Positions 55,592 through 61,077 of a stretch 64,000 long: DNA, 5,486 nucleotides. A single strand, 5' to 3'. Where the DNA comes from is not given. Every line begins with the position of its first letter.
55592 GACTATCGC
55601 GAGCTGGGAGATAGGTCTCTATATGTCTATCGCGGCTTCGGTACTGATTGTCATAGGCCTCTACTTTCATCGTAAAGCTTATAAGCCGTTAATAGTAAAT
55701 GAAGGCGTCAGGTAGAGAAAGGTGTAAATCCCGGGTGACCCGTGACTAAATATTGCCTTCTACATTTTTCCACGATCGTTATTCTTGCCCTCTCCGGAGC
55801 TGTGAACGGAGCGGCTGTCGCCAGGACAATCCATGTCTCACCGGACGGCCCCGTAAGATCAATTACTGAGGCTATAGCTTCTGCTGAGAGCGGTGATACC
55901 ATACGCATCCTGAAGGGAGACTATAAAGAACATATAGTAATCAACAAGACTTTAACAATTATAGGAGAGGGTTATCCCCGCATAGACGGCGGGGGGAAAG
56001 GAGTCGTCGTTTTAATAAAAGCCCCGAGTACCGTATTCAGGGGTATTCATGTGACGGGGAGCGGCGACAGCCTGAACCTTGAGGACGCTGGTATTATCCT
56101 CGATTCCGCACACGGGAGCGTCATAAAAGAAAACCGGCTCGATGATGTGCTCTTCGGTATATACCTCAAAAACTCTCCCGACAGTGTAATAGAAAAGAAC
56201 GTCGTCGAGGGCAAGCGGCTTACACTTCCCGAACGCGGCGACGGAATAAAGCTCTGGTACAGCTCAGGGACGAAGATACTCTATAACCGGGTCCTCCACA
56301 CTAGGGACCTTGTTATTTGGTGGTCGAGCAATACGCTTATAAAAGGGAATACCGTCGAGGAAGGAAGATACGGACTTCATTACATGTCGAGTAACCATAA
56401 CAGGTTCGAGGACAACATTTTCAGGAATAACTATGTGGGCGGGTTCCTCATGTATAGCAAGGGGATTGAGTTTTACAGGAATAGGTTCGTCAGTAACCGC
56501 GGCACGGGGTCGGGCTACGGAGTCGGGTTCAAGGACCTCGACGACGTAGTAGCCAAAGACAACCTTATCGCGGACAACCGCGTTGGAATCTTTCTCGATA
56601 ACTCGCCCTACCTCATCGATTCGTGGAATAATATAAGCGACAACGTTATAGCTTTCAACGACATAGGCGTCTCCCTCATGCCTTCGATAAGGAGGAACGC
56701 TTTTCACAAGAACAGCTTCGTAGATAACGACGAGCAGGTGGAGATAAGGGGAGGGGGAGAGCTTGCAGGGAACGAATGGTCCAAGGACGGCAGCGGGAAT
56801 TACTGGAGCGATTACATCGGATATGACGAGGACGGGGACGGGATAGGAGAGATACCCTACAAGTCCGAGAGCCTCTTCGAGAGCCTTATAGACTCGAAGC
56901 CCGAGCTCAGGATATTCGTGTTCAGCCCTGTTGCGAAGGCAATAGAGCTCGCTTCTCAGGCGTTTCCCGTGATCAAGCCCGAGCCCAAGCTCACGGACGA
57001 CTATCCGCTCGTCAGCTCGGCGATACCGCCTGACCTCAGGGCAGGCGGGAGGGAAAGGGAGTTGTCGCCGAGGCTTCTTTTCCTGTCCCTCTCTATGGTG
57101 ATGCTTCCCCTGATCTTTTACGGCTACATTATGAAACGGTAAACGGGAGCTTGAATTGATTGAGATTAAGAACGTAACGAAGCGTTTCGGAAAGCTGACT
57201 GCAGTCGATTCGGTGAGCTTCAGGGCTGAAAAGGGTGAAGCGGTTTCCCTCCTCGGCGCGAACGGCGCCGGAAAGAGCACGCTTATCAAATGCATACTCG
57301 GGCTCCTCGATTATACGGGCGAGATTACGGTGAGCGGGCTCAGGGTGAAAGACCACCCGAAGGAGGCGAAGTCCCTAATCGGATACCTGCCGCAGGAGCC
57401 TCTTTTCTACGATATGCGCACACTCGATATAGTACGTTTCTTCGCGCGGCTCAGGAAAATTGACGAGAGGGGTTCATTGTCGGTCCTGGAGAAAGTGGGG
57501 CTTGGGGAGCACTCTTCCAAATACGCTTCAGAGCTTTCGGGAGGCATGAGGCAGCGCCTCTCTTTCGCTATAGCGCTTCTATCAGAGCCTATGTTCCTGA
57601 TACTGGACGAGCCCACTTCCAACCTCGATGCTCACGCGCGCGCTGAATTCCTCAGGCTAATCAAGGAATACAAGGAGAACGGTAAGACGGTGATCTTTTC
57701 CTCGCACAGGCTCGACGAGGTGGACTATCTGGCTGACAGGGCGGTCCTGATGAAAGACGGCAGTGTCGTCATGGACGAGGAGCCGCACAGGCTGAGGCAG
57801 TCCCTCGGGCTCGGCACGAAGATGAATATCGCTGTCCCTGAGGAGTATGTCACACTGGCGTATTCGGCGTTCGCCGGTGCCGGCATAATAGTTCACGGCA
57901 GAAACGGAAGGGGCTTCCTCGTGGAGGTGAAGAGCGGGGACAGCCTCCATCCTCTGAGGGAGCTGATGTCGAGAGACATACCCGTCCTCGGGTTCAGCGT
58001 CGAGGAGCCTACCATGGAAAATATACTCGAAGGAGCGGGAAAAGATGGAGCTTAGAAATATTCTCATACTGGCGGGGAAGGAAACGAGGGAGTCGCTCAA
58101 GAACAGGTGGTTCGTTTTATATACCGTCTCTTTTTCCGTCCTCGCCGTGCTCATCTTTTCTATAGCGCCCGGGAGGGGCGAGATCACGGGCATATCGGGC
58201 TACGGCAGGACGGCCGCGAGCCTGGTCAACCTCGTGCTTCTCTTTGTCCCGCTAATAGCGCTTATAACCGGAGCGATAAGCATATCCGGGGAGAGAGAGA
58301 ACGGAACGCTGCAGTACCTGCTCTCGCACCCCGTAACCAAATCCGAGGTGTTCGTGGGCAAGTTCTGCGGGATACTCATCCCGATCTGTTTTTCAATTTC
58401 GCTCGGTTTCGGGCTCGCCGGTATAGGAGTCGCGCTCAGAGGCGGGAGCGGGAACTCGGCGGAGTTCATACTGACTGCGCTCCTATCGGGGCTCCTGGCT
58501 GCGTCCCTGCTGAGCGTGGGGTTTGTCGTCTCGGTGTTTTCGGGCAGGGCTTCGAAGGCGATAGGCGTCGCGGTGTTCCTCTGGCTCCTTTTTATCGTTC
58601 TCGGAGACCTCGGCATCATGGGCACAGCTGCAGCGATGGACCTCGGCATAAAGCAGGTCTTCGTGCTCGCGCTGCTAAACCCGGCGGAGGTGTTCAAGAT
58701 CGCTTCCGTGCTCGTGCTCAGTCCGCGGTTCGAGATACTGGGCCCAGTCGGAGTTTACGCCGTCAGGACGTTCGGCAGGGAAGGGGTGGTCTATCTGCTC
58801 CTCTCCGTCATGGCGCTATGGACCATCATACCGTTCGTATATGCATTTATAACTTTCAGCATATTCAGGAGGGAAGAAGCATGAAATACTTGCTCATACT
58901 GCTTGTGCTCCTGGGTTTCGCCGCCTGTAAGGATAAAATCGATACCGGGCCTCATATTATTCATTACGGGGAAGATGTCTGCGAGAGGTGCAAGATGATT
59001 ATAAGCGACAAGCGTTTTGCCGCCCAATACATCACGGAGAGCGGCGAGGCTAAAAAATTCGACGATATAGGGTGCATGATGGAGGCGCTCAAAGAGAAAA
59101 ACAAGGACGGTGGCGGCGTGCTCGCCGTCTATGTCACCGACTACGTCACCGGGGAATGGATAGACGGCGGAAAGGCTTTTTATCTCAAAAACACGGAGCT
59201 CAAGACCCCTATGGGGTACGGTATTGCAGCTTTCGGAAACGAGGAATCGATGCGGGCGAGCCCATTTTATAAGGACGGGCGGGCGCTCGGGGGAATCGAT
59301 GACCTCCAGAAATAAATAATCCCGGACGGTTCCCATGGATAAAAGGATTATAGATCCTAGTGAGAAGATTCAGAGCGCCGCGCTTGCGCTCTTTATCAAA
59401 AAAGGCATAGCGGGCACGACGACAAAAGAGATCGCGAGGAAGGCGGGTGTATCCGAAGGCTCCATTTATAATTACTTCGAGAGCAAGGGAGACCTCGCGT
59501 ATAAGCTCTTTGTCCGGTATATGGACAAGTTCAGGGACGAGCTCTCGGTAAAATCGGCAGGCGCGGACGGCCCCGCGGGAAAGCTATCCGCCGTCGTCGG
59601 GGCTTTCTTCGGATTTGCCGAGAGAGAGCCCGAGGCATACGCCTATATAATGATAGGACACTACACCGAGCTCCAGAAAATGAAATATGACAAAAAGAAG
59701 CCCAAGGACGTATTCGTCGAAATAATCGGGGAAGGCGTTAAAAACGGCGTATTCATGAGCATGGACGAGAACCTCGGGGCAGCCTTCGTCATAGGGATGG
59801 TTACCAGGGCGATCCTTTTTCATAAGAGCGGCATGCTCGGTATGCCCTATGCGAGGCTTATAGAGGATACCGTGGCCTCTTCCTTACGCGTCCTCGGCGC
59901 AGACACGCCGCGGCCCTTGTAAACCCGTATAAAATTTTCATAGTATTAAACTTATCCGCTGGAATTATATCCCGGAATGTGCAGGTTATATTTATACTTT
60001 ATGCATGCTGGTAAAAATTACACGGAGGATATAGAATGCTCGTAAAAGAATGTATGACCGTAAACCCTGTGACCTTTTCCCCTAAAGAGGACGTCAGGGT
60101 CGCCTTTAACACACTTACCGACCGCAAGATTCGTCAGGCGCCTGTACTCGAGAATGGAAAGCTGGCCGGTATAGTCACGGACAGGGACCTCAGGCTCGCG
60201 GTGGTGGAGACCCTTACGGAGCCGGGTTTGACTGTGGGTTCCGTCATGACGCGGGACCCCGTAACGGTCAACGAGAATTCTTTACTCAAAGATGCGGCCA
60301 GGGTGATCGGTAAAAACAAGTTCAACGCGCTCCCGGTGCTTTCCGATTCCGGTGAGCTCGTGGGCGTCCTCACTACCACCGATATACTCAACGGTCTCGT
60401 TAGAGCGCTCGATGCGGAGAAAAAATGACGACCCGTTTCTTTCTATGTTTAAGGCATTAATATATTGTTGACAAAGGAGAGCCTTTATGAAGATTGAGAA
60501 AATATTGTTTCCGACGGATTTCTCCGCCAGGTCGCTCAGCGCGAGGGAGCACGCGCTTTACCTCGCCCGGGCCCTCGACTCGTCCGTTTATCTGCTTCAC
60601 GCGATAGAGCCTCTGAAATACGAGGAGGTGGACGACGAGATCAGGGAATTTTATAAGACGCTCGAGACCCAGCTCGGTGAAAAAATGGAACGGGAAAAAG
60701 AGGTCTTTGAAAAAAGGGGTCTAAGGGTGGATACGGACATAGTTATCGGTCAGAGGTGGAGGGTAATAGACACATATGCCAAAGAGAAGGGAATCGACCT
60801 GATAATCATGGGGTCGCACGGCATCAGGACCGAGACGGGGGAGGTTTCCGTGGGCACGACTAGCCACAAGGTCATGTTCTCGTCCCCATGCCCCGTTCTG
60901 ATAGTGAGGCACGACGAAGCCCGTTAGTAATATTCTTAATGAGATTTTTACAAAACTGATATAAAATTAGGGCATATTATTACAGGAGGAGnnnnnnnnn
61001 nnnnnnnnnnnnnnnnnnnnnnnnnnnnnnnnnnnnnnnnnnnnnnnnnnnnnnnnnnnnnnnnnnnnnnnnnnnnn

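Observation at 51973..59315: Clade II-type (Sec, no TAT motif, no nosR) nitrous-oxide reductase cluster: cyt c - nosZ - small secreted protein - nosB-like - nosDFYL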

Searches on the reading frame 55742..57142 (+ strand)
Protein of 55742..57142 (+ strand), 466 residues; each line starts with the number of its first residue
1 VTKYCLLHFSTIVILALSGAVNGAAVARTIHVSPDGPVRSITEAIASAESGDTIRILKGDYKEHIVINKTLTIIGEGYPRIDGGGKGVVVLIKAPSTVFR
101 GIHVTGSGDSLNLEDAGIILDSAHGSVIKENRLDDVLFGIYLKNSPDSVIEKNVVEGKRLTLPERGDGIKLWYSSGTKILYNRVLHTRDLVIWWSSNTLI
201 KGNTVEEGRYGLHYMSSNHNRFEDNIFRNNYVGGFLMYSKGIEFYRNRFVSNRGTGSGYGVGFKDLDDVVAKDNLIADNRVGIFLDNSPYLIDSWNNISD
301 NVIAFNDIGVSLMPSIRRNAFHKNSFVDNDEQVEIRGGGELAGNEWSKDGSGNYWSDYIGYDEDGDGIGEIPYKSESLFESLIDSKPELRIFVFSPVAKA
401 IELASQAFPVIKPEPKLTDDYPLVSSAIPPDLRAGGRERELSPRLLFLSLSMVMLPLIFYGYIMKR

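Call 8: search_protein_families(library=pfam, proteins=[window:55742-57142:+], max_evalue=0.01)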
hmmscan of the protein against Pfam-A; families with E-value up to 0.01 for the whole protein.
window:55742-57142:+ (466 aa): 3 families
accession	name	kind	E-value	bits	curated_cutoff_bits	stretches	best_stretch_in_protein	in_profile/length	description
PF05048.19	NosD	-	3.5e-44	151.2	23.6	2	153-360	3-212/212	Periplasmic copper-binding protein (NosD)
PF13229.12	Beta_helix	-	2.3e-36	125.3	25.9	3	101-249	15-158/158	Right handed beta helix region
PF07602.17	DUF1565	-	8.6e-09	35.5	20.3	1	35-233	12-201/257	Protein of unknown function (DUF1565)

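Call 9: search_protein_families(library=ncbifam, proteins=[window:55742-57142:+], max_evalue=0.01)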
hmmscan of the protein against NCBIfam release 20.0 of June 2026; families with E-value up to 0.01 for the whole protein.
window:55742-57142:+ (466 aa): 4 families
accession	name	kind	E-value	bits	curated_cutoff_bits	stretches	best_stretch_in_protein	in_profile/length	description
TIGR04247.1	NosD_copper_fam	subfamily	9e-127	422.7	300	1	41-424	1-376/377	nitrous oxide reductase family maturation protein NosD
TIGR03804.1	para_beta_helix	repeat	3.4e-20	71.4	19.45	3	117-156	1-40/44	parallel beta-helix repeat protein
NF047854.1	LIC10774_subfam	equivalog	3.9e-07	29.3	380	1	36-236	78-273/358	LIC10774/LIC10365 family surface protein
TIGR03805.1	beta_helix_1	subfamily_domain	0.0093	15.1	141.5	0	114-157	129-172/314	parallel beta-helix domain-containing protein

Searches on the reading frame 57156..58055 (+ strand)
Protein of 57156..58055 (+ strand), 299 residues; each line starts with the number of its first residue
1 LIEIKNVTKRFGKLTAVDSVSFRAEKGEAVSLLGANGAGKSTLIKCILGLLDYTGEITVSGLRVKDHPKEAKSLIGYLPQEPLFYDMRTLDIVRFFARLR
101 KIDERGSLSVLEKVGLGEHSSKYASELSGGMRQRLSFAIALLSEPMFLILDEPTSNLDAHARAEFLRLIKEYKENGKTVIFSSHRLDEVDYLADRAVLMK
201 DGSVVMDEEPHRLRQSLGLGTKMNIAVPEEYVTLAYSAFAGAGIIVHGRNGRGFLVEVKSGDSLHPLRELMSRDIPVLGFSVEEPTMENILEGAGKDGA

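Call 8: search_protein_families(library=pfam, proteins=[window:57156-58055:+], max_evalue=0.01)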
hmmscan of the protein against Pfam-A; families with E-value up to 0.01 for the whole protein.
window:57156-58055:+ (299 aa): 7 families
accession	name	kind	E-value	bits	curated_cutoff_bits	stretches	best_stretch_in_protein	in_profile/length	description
PF00005.33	ABC_tran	-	1.2e-28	100.8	25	1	18-155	2-137/137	ABC transporter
PF13304.12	AAA_21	-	3.2e-16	60.7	27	2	124-184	235-298/304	AAA domain, putative AbiEii toxin, Type IV TA system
PF02463.25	SMC_N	-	3e-07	30.5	40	1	126-185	136-198/220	RecF/RecN/SMC N terminal domain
PF13555.12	AAA_29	-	0.00054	20.1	27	1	22-51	17-46/61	P-loop containing region of AAA domain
PF13191.12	AAA_16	-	0.00069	20.6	32.6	1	24-152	21-140/167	AAA ATPase domain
PF13476.12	AAA_23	-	0.0033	18.5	27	1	31-51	23-43/201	AAA domain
PF13671.12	AAA_33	-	0.0038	18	27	0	116-185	40-108/143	AAA domain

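Call 9: search_protein_families(library=ncbifam, proteins=[window:57156-58055:+], max_evalue=0.01)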
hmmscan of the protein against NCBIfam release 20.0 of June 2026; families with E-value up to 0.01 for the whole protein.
window:57156-58055:+ (299 aa): 193 families (the best 25 are shown)
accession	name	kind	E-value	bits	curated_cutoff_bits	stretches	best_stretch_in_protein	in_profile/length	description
TIGR03522.1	GldA_ABC_ATP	equivalog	1.1e-48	166.2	402.6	1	2-216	3-222/301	gliding motility-associated ABC transporter ATP-binding subunit GldA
TIGR01188.1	drrA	subfamily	7.2e-46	156.8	312.45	1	9-221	1-219/302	daunorubicin resistance ABC transporter, ATP-binding protein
TIGR03740.1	galliderm_ABC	subfamily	1.4e-44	152.4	309.75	1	3-209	2-207/223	lantibiotic protection ABC transporter ATP-binding subunit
NF033858.1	ABC2_perm_RbbA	equivalog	1.9e-43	148.5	1050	1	2-217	267-488/909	ribosome-associated ATPase/putative transporter RbbA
TIGR03864.1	PQQ_ABC_ATP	hypoth_equivalog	5.2e-40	137.4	302.25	1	2-218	2-224/236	ABC transporter, ATP-binding subunit, PQQ-dependent alcohol dehydrogenase system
NF007027.0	PRK09493.1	equivalog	3.6e-39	134.6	379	1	1-213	1-223/240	glutamine ABC transporter ATP-binding protein GlnQ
NF010059.0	PRK13536.1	equivalog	9.3e-39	133.1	549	1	2-214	44-262/342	nodulation factor ABC transporter ATP-binding protein NodI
TIGR04521.1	ECF_ATPase_2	equivalog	3.4e-38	131.3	330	1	13-230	17-249/279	energy-coupling factor transporter ATPase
TIGR04520.1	ECF_ATPase_1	equivalog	9.4e-37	126.9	315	1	2-230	1-240/269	energy-coupling factor transporter ATPase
TIGR02315.1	ABC_phnC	equivalog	3.9e-36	124.7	266.1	1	1-215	1-235/243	phosphonate ABC transporter ATP-binding protein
TIGR01288.1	nodI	equivalog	7e-36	123.8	424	1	2-214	5-223/303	nodulation factor ABC transporter ATP-binding protein NodI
NF010060.0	PRK13537.1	equivalog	5.1e-35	120.9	521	1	2-216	16-236/314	nodulation factor ABC transporter ATP-binding protein NodI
TIGR03265.1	PhnT2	equivalog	1.4e-34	119.9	457.7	1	2-211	5-220/353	putative 2-aminoethylphosphonate ABC transporter ATP-binding protein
TIGR00968.1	3a0106s01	subfamily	1.4e-34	119.7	342.75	1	2-210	1-215/237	sulfate ABC transporter ATP-binding protein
TIGR04406.1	LPS_export_lptB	equivalog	2e-34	119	240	1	2-213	2-222/239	LPS export ABC transporter ATP-binding protein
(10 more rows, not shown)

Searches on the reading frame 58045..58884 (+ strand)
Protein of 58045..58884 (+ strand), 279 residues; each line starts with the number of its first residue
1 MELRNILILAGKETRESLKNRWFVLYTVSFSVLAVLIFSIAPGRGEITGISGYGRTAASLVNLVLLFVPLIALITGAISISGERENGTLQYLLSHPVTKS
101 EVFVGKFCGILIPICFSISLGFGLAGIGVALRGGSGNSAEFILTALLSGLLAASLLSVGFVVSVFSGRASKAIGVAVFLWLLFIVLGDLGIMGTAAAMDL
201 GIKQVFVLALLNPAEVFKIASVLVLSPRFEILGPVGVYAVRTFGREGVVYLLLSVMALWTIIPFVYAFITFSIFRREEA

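Call 8: search_protein_families(library=pfam, proteins=[window:58045-58884:+], max_evalue=0.01)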
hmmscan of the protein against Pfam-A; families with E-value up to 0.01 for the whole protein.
window:58045-58884:+ (279 aa): 5 families
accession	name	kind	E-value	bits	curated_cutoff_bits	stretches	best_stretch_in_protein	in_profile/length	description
PF12679.13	ABC2_membrane_2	-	3.4e-25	89.3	27.2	1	8-277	2-281/283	ABC-2 family transporter protein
PF12730.13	ABC2_membrane_4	-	2.5e-12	47.6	27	1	23-184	17-176/179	ABC-2 family transporter protein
PF12698.13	ABC2_membrane_3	-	5.5e-09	36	31.6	1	58-206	162-303/347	ABC-2 family transporter protein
PF13346.12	ABC2_membrane_5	-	1.1e-08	35.3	25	1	61-186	36-161/205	ABC-2 family transporter protein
PF01061.29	ABC2_membrane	-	1.8e-05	24.8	26.9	1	6-187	3-177/211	ABC-2 type transporter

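Call 9: search_protein_families(library=ncbifam, proteins=[window:58045-58884:+], max_evalue=0.01)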
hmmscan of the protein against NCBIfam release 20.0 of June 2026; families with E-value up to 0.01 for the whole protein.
window:58045-58884:+ (279 aa): 5 families
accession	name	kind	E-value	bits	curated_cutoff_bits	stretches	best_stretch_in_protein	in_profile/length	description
TIGR03733.1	lanti_perm_MutG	subfamily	2.8e-07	30.2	117.2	1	18-184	10-175/248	lantibiotic immunity ABC transporter MutG family permease subunit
NF041647.1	ABC_perm_CPBP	equivalog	1.6e-06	27.2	435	1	58-117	190-250/636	ABC transporter permease subunit/CPBP intramembrane protease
NF038293.1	permease_SagH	equivalog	0.00016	20.7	450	1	70-167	190-285/370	SagH family ABC transporter permease subunit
TIGR03518.1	ABC_perm_GldF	equivalog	0.0013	18.7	288.5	1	62-184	56-179/240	gliding motility-associated ABC transporter permease subunit GldF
NF033858.1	ABC2_perm_RbbA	equivalog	0.0029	15.6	1050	1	60-179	719-831/909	ribosome-associated ATPase/putative transporter RbbA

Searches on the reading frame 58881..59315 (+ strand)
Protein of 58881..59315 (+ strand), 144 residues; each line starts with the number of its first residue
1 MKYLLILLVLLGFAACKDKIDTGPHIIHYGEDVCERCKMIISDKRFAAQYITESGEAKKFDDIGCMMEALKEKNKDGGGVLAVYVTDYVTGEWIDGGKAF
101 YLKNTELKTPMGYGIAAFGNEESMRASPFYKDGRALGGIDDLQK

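Call 8: search_protein_families(library=pfam, proteins=[window:58881-59315:+], max_evalue=0.01)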
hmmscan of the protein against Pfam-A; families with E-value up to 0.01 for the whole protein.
window:58881-59315:+ (144 aa): 1 family
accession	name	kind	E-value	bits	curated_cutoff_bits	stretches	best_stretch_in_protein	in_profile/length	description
PF05573.18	NosL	-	1.6e-13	51.6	24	1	31-124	7-109/131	NosL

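Call 9: search_protein_families(library=ncbifam, proteins=[window:58881-59315:+], max_evalue=0.01)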
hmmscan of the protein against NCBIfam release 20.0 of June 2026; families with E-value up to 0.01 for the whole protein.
window:58881-59315:+ (144 aa): 0 families

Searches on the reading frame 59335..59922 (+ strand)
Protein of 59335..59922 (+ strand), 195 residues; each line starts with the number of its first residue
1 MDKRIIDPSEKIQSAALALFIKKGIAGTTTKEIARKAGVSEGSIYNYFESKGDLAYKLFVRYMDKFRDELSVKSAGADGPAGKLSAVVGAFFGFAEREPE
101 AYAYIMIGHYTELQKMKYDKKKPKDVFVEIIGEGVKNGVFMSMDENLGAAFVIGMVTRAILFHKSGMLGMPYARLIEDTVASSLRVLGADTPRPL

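Call 8: search_protein_families(library=pfam, proteins=[window:59335-59922:+], max_evalue=0.01)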
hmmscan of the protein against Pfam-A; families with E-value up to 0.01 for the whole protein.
window:59335-59922:+ (195 aa): 2 families
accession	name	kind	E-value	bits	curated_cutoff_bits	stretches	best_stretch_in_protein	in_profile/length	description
PF00440.29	TetR_N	-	5.1e-16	58.6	24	1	14-54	3-43/47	Bacterial regulatory proteins, tetR family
PF17935.6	TetR_C_27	-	0.0038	17.8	26.1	1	96-173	21-95/106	Tetracyclin repressor-like, C-terminal domain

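Call 9: search_protein_families(library=ncbifam, proteins=[window:59335-59922:+], max_evalue=0.01)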
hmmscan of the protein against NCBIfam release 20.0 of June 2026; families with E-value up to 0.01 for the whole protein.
window:59335-59922:+ (195 aa): 22 families
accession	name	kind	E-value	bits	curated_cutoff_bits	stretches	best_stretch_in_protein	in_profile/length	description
TIGR03384.1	betaine_BetI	equivalog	4.1e-13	49.5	201.3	1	11-101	12-102/189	choline-binding transcriptional repressor BetI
NF053878.1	FATransRegFadRBac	equivalog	2.1e-12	47.2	200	1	10-156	6-157/190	fatty acid metabolism transcriptional regulator FadR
NF051852.1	efflux_TF_MtrR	exception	9.6e-12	45.1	280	1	10-78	13-81/205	multidrug efflux system transcriptional repressor MtrR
NF037937.1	septum_RefZ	equivalog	7.3e-11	42.3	180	1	10-94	2-88/195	forespore capture DNA-binding protein RefZ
NF053731.1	TransRegFasRMycb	equivalog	1.6e-10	41.1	330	1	12-136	16-140/199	HTH-type transcriptional activator FasR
NF001978.0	PRK00767.1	equivalog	4.4e-10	39.7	118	1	12-102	14-105/197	transcriptional regulator BetI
TIGR03968.1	mycofact_TetR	equivalog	7.1e-10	38.8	224.9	1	8-75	10-77/190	mycofactocin system transcriptional regulator MftR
NF011572.0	PRK14996.1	equivalog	1.2e-09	38.4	144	1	10-150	11-152/192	TetR family transcriptional regulator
NF007949.0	PRK10668.1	equivalog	5.9e-08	32.5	271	1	10-59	14-63/216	multidrug efflux transporter transcriptional repressor AcrR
NF041196.1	ScbR_bind_reg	equivalog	6.1e-08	33.1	150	1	10-70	9-69/191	ScbR family autoregulator-binding transcription factor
NF007430.0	PRK09975.1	equivalog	1.2e-06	27.8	274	1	13-60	17-64/220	acrEF/envCD operon transcriptional regulator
TIGR03613.1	RutR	equivalog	2e-06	27.8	368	1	11-65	12-66/202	pyrimidine utilization regulatory protein R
NF050111.1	TransRegSACE7040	equivalog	2.4e-06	27.6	250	1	10-101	4-95/186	SACE_7040 family transcriptional regulator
NF051457.1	acryl_TF_AcuR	equivalog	3.4e-06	26.5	247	1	7-70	17-80/204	acrylate utilization transcriptional regulator AcuR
NF058643.1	TranRegCurRPseudo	equivalog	6.3e-06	26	300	1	15-72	15-72/193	TetR family transcriptional repressor CurR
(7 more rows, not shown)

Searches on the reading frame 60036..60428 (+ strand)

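Call 8: search_protein_families(library=pfam, proteins=[window:60036-60428:+], max_evalue=0.01)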
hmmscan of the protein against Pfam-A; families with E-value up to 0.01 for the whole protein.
window:60036-60428:+ (130 aa): 1 family
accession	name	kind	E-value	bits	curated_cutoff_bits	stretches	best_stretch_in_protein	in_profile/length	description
PF00571.33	CBS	-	1.2e-30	106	24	2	67-121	1-55/57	CBS domain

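Call 9: search_protein_families(library=ncbifam, proteins=[window:60036-60428:+], max_evalue=0.01)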
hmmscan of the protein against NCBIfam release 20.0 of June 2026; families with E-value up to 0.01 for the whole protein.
window:60036-60428:+ (130 aa): 27 families (the best 25 are shown)
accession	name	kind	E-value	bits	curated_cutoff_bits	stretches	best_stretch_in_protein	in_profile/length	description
TIGR01302.1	IMP_dehydrog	equivalog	9.6e-16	57.7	481.5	1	4-118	83-197/450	IMP dehydrogenase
NF011447.0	PRK14869.2-3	equivalog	3.2e-14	52.4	522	2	64-123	67-126/540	putative manganese-dependent inorganic diphosphatase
NF041552.1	TF_PrdR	equivalog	1.7e-11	43.2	795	1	2-127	7-131/577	sigma-54 dependent transcriptional regulator PrdR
TIGR00393.1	kpsF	subfamily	8.4e-11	42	203.7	1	39-112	195-267/268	KpsF/GutQ family sugar-phosphate isomerase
NF008581.0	PRK11543.1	equivalog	8.9e-11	41.4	481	2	41-117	240-315/321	arabinose-5-phosphate isomerase GutQ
NF011449.0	PRK14869.2-5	equivalog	4.9e-09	35.7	411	1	58-128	60-131/451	putative manganese-dependent inorganic diphosphatase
NF053603.1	HhpR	exception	5.1e-09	35.7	520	1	62-123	219-280/282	CBS domain-containing high hydrostatic pressure regulator HhpR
TIGR01137.1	cysta_beta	equivalog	1.5e-08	33.8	510.25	1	3-119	340-454/457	cystathionine beta-synthase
NF005869.0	PRK07807.1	equivalog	2.2e-08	33.6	549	1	7-119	95-202/479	GuaB1 family IMP dehydrogenase-related protein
TIGR01303.1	IMP_DH_rel_1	equivalog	2.9e-08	33.1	562.75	1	9-119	96-200/475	GuaB1 family IMP dehydrogenase-related protein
TIGR00400.1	mgtE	equivalog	7.2e-08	31.6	232.75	1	39-122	175-252/450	magnesium transporter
TIGR01186.1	proV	subfamily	7.8e-08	31.8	326.6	1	3-121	244-357/363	betaine/proline/choline family ABC transporter ATP-binding protein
NF011442.0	PRK14869.1-4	equivalog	1.4e-07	30.4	400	1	66-121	248-303/543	putative manganese-dependent inorganic diphosphatase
NF011440.0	PRK14869.1-2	equivalog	1.5e-07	30.5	746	1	71-123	73-125/541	putative manganese-dependent inorganic diphosphatase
NF038279.1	TF_CBS_SpxR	exception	3.3e-07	29.4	600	1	29-123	218-307/427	CBS-HotDog domain-containing transcription factor SpxR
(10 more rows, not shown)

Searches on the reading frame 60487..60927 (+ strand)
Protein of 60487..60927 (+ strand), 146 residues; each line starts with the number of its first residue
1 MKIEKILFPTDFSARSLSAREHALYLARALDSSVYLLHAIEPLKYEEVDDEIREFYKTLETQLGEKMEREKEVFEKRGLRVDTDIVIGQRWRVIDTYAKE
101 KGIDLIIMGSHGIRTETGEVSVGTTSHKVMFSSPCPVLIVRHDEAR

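Call 57: search_protein_families(library=pfam, proteins=[window:60487-60927:+], max_evalue=0.0001)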
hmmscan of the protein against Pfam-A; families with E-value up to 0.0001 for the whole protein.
window:60487-60927:+ (146 aa): 1 family
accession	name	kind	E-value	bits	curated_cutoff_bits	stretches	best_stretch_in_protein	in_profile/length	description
PF00582.32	Usp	-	2.6e-29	103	24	1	3-141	2-141/141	Universal stress protein family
